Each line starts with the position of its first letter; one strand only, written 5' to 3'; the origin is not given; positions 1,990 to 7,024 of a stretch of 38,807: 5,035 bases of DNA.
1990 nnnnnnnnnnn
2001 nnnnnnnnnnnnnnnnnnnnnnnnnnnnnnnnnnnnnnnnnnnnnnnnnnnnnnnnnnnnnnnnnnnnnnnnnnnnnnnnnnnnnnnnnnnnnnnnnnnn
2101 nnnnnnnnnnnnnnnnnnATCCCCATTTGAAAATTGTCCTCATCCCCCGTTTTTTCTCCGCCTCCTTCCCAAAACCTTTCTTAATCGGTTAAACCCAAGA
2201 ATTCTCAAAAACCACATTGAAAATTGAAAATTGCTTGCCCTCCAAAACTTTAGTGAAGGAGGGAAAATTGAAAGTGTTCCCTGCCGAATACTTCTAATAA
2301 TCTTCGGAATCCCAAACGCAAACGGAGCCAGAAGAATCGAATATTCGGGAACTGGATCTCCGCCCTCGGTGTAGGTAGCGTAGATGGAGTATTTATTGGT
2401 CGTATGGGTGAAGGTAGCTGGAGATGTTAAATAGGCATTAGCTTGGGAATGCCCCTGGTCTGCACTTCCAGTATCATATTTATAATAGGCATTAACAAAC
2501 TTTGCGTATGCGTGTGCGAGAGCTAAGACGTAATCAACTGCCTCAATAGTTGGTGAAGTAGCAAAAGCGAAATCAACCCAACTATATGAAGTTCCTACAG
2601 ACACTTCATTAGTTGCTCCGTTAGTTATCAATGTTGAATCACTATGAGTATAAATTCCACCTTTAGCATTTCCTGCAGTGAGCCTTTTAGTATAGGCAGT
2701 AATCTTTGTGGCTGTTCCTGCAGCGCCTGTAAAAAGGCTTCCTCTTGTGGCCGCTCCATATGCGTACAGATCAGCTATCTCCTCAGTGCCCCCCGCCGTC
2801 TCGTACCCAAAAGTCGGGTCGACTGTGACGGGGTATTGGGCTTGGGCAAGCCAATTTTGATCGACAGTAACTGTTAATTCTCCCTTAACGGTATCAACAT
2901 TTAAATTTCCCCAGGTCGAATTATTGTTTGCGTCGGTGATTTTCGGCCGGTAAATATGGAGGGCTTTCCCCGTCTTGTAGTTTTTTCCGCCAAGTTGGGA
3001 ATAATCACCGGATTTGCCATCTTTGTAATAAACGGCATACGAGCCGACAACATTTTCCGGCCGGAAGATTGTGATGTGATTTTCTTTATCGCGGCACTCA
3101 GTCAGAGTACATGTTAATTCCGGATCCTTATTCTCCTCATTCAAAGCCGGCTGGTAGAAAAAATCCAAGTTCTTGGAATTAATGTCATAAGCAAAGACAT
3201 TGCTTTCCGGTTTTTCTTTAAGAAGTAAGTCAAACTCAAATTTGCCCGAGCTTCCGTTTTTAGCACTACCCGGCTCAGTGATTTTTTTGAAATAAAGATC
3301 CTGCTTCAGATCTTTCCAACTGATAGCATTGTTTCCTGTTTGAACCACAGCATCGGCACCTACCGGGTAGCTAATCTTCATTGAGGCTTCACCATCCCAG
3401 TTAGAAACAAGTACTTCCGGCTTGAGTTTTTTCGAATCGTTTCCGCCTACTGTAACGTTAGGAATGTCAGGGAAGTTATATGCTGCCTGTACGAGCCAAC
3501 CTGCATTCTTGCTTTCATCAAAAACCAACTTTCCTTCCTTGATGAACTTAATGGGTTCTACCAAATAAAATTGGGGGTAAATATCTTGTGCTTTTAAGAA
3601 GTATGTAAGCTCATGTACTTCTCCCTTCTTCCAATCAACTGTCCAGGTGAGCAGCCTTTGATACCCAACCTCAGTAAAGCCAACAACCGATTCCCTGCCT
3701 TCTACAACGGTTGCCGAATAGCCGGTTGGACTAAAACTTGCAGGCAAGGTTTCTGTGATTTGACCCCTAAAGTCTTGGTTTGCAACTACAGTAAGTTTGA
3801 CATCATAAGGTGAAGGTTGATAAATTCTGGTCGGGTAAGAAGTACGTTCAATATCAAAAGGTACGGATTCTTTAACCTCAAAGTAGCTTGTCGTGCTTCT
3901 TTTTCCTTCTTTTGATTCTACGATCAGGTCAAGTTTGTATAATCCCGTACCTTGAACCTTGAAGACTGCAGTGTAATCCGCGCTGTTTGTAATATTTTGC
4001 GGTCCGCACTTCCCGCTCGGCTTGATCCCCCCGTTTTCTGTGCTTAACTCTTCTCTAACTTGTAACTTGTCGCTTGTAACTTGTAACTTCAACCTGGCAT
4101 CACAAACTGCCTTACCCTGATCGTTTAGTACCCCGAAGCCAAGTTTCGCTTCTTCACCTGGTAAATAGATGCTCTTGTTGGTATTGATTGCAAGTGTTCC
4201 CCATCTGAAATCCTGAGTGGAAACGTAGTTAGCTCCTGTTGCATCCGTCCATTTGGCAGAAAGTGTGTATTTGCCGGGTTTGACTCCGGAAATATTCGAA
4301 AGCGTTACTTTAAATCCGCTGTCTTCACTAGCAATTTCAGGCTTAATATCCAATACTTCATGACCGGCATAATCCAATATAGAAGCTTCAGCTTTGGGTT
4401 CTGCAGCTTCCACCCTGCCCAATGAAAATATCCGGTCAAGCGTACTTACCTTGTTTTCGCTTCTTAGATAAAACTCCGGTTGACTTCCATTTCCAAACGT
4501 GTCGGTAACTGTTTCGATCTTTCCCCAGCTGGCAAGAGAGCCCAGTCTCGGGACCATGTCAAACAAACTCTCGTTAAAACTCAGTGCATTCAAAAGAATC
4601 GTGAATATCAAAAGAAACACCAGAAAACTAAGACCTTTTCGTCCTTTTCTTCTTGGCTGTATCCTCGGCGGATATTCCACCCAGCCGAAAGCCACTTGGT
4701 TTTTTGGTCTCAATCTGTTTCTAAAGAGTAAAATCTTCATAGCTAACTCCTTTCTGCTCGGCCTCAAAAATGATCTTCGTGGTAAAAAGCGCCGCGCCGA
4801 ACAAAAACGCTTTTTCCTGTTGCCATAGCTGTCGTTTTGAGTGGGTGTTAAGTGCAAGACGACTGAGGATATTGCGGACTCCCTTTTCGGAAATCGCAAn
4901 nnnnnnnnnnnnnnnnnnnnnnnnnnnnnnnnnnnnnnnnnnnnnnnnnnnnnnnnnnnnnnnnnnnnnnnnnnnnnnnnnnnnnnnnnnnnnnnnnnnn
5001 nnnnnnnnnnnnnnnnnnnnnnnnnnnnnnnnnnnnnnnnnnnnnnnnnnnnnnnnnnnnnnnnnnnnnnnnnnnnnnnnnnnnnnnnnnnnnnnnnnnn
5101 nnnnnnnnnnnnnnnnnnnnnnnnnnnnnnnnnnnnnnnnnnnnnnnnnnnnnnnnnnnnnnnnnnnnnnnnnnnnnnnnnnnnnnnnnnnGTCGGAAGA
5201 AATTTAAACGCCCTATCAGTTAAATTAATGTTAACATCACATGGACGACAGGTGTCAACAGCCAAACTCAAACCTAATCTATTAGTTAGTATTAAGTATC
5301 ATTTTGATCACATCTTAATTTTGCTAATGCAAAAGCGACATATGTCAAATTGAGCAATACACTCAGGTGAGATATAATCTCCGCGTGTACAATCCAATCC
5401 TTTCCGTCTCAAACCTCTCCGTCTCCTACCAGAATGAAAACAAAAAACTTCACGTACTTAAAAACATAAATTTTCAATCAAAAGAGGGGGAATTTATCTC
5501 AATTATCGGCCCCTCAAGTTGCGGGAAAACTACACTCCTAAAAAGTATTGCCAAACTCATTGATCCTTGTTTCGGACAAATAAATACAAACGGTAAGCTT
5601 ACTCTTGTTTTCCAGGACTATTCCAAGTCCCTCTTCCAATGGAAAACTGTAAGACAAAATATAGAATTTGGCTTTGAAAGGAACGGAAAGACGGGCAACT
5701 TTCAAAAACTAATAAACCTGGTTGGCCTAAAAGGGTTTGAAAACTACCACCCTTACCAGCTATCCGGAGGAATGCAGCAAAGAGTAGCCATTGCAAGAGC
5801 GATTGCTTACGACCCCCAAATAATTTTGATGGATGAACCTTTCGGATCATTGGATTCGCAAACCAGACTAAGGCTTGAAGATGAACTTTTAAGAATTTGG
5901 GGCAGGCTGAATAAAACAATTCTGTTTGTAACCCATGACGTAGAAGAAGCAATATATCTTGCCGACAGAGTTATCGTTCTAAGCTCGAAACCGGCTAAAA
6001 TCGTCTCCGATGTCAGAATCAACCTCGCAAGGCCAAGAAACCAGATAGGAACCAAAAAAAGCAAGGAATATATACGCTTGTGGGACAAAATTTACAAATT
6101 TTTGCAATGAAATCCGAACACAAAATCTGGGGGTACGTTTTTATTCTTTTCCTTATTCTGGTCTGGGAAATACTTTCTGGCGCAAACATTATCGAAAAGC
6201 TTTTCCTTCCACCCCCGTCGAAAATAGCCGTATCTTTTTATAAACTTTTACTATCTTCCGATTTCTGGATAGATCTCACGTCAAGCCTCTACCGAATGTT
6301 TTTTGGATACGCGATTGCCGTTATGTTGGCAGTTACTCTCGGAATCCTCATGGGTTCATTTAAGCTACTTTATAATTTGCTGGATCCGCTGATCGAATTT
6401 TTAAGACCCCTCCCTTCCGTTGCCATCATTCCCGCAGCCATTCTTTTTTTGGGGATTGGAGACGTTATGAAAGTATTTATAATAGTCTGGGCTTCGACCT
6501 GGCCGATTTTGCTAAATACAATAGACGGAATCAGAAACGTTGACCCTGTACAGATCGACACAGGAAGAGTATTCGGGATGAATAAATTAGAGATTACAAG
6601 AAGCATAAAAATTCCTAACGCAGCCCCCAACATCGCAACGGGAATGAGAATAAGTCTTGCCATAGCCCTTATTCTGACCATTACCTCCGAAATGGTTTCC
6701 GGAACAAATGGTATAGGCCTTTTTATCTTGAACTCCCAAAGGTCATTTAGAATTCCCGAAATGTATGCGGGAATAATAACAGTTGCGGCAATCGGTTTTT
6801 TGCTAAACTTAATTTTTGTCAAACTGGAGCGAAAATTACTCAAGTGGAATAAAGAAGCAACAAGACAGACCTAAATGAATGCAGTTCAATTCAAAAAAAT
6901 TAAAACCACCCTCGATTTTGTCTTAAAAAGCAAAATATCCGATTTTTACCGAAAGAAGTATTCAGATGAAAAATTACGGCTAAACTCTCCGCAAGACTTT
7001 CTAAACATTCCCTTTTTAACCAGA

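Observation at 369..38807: Three dedicated exosortase/archaeosortase-like enzymes, each next to its own PVPE-tailed cargo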

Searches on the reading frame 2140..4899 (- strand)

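Call 7: search_protein_families(library=ncbifam, proteins=[window:2140-4899:-], max_evalue=10)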
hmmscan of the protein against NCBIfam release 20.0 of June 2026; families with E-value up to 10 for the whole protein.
window:2140-4899:- (919 aa): 2 families
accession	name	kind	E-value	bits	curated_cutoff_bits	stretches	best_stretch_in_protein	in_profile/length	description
NF058592.1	GxPGS_dom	subfamily_domain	0.034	14.2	45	1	623-693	3-65/65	PGS family Ig-like domain-containing protein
TIGR01058.1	parE_Gpos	equivalog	0.17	10.2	899.95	1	776-852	78-153/637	DNA topoisomerase IV subunit B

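Call 8: search_protein_families(library=pfam, proteins=[window:2140-4899:-], max_evalue=0.1)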
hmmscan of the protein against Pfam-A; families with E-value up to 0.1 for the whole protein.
window:2140-4899:- (919 aa): 1 family
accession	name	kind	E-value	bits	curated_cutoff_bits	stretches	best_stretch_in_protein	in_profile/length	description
PF01835.25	MG2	-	0.00095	19.9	32.8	0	239-286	5-52/96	MG2 domain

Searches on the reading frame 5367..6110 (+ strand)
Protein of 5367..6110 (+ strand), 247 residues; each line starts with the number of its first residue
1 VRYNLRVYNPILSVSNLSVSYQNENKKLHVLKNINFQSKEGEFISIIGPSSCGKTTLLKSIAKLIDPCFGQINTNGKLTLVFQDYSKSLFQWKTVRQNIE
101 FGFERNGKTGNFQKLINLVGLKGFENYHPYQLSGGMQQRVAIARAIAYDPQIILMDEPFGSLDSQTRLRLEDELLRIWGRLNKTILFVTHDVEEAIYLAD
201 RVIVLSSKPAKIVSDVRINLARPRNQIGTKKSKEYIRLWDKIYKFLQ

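Call 35: search_protein_families(library=pfam, proteins=[window:5367-6110:+], max_evalue=0.00001)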
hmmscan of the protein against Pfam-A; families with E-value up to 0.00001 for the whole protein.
window:5367-6110:+ (247 aa): 2 families
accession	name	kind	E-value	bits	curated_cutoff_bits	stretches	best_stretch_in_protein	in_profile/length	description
PF00005.33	ABC_tran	-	9.9e-28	97.9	25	1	31-159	1-136/137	ABC transporter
PF13304.12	AAA_21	-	7.6e-06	26.6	27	0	44-76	2-34/304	AAA domain, putative AbiEii toxin, Type IV TA system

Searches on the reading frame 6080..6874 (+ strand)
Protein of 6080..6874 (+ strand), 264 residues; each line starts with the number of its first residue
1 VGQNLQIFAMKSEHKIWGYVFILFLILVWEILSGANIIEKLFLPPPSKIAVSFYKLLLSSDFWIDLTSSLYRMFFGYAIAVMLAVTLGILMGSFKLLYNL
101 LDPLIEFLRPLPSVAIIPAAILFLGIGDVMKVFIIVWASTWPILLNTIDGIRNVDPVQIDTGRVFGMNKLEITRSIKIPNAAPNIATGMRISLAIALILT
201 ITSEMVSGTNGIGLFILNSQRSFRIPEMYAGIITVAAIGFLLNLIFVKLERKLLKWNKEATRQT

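Call 35: search_protein_families(library=pfam, proteins=[window:6080-6874:+], max_evalue=0.00001)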
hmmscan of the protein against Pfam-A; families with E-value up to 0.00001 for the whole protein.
window:6080-6874:+ (264 aa): 1 family
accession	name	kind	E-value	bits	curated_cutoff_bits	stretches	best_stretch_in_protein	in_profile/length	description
PF00528.27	BPD_transp_1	-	1e-25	91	26.4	1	84-253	1-182/184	Binding-protein-dependent transport system inner membrane component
